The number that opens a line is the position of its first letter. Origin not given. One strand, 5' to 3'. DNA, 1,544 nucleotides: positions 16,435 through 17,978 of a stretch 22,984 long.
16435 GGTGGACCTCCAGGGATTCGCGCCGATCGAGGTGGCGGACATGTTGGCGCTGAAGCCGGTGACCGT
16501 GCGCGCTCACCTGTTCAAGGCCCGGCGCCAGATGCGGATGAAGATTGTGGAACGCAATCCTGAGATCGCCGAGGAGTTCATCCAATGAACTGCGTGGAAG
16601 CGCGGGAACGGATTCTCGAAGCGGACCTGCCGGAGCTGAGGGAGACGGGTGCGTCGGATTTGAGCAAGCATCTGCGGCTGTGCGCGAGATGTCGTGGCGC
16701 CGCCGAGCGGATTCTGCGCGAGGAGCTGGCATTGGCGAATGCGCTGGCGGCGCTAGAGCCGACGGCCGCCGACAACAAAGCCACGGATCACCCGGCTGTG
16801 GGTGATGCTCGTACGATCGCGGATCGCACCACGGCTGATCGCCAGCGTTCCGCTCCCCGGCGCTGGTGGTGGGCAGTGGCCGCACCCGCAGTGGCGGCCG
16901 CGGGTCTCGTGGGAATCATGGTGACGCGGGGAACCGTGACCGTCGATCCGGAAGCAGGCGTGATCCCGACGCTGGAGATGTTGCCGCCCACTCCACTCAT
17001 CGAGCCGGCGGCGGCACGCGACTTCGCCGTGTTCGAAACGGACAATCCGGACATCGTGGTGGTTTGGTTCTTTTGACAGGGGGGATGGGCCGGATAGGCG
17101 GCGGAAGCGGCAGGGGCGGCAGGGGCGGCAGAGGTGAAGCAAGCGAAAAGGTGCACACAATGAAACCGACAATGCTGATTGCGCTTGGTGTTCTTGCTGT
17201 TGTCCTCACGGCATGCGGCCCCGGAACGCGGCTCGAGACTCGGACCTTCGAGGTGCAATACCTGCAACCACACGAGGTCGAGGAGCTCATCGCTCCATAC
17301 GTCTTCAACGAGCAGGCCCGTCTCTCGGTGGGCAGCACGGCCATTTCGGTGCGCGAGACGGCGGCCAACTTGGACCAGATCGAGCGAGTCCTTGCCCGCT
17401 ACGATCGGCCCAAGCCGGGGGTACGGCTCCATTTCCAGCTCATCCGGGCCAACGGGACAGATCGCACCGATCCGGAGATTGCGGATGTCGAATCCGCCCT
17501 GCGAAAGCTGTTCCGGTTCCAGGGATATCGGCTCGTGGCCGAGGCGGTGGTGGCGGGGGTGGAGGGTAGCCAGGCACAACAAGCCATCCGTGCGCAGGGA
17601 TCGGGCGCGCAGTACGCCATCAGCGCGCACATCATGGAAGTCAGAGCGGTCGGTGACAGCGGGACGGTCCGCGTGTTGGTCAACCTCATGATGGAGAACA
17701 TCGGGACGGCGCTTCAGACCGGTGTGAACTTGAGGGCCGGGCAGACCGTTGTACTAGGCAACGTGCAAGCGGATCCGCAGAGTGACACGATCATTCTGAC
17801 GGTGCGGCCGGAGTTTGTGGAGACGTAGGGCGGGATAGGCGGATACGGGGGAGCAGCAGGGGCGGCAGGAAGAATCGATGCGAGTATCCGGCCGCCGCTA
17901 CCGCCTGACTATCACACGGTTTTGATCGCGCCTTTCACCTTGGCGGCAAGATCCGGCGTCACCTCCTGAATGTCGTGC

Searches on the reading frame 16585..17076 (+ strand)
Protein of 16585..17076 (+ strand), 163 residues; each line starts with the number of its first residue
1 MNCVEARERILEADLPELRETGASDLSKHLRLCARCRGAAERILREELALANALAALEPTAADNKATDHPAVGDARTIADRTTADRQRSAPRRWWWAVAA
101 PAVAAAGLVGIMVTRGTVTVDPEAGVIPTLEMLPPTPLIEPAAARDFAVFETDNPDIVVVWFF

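Call 12: search_protein_families(library=pfam, proteins=[window:16585-17076:+], max_evalue=0.01)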
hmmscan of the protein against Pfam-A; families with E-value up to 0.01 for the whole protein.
window:16585-17076:+ (163 aa): 0 families

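Call 53: search_protein_families(library=ncbifam, proteins=[window:16585-17076:+], max_evalue=0.1)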
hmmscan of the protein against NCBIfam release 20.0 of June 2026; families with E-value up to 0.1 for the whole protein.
window:16585-17076:+ (163 aa): 2 families
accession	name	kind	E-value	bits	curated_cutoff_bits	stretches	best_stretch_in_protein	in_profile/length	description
NF052375.1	antisigma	equivalog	1.4e-05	25.2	100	1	18-114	10-105/217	anti-sigma factor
NF010812.0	PRK14216.1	equivalog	0.064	13.3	128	1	77-115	20-58/132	fluoride efflux transporter CrcB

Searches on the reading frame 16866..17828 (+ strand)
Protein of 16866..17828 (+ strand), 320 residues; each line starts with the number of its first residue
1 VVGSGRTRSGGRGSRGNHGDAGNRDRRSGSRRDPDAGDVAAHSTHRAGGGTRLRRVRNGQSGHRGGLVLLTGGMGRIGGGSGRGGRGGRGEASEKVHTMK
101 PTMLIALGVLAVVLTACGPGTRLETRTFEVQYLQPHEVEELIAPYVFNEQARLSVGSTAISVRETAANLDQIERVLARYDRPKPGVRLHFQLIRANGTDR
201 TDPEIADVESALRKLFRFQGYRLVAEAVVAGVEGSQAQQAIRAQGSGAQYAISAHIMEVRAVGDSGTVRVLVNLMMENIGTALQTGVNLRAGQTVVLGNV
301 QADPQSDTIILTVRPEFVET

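Call 13: search_protein_families(library=pfam, proteins=[window:16866-17828:+], max_evalue=0.01)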
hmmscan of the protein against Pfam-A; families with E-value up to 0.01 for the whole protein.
window:16866-17828:+ (320 aa): 1 family
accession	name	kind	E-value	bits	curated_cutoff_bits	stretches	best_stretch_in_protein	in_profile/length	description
PF03958.22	Secretin_N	-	0.0029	18.2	28.2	0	126-184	2-68/69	Bacterial type II/III secretion system short domain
